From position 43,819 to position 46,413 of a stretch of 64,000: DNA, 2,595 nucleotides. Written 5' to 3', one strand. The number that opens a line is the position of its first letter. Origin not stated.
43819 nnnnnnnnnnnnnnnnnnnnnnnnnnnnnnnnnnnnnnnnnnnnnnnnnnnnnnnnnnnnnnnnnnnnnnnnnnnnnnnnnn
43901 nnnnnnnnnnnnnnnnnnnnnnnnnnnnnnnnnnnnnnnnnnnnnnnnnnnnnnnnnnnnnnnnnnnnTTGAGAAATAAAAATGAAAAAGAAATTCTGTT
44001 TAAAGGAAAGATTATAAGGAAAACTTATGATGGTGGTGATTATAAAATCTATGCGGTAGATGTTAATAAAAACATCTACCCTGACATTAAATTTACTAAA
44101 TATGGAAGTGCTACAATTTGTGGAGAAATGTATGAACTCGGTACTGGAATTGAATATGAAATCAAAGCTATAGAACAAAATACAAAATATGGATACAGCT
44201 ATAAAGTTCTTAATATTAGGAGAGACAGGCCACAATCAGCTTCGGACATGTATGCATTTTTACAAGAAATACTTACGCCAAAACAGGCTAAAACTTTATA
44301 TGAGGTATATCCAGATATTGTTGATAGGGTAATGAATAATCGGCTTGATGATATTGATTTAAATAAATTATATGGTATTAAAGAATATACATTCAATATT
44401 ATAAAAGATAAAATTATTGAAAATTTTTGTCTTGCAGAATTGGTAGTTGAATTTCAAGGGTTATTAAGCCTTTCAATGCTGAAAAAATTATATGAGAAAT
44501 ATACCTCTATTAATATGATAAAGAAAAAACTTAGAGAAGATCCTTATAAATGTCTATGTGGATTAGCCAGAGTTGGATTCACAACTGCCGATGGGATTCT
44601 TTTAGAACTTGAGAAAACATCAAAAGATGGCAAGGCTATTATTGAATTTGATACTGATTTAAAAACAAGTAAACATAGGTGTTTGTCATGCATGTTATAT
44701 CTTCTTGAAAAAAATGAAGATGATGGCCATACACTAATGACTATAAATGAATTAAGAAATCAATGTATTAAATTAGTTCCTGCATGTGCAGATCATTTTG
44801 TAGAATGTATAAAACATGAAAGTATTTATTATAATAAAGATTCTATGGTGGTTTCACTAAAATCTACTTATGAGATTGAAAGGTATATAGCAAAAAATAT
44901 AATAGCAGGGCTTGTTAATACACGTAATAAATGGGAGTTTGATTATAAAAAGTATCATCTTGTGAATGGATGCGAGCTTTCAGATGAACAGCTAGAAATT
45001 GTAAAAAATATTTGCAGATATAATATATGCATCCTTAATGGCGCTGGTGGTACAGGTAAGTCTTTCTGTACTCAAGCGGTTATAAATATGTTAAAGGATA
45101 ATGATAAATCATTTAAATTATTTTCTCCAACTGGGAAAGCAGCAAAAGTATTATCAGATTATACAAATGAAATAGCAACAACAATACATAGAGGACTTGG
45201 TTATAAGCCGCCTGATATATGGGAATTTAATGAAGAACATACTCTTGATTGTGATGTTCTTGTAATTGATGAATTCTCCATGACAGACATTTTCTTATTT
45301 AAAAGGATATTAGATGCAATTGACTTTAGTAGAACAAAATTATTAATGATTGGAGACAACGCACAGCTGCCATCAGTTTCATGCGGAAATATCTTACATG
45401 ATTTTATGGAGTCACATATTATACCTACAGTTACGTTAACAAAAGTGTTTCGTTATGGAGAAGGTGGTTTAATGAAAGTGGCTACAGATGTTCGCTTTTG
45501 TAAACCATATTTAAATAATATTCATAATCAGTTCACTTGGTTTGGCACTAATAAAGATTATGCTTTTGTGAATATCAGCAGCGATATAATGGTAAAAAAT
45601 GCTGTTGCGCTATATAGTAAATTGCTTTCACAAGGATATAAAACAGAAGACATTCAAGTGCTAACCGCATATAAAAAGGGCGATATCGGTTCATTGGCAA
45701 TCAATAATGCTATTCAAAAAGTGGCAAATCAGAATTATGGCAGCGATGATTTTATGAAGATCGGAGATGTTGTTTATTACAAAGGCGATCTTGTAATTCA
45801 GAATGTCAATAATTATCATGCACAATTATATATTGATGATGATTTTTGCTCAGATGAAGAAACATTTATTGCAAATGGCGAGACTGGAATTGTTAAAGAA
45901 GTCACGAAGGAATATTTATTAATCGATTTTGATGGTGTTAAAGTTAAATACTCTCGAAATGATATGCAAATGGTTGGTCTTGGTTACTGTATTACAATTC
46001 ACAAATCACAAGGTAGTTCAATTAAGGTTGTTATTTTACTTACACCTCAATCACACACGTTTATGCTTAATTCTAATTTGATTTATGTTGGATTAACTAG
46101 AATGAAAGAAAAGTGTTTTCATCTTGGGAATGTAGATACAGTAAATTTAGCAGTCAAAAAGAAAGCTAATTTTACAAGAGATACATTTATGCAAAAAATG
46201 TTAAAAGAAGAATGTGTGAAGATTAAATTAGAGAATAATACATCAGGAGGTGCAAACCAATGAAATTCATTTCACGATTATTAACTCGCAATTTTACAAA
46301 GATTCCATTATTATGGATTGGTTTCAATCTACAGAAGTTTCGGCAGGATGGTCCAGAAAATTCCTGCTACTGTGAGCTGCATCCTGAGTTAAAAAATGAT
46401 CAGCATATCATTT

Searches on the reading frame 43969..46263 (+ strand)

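Call 34: search_protein_families(library=pfam, proteins=[window:43969-46263:+], max_evalue=0.001)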
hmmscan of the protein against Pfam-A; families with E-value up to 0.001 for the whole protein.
window:43969-46263:+ (764 aa): 7 families
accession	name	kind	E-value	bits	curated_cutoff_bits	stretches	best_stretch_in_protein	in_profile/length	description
PF13245.12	AAA_19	-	5.8e-30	104.7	25.1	1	341-470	1-132/134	AAA domain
PF13604.12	AAA_30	-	1.3e-29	103.7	27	1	336-503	1-163/191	AAA domain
PF13538.12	UvrD_C_2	-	3.9e-11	43.1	27.4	1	672-716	2-49/52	UvrD-like helicase C-terminal domain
PF18335.7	SH3_13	-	5.1e-09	36.2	41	1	578-654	1-65/65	ATP-dependent RecD-like DNA helicase SH3 domain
PF14490.11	HHH_RecD2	-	1.3e-08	35.1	27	1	157-255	7-91/92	ATP-dependent RecD2 DNA helicase HHH domain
PF01443.25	Viral_helicase1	-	9.1e-08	32.6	21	0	656-716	162-224/228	Viral superfamily 1 RNA helicase core domain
PF05970.20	PIF1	-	0.00019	21.5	25.9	1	337-446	2-121/223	PIF1-like helicase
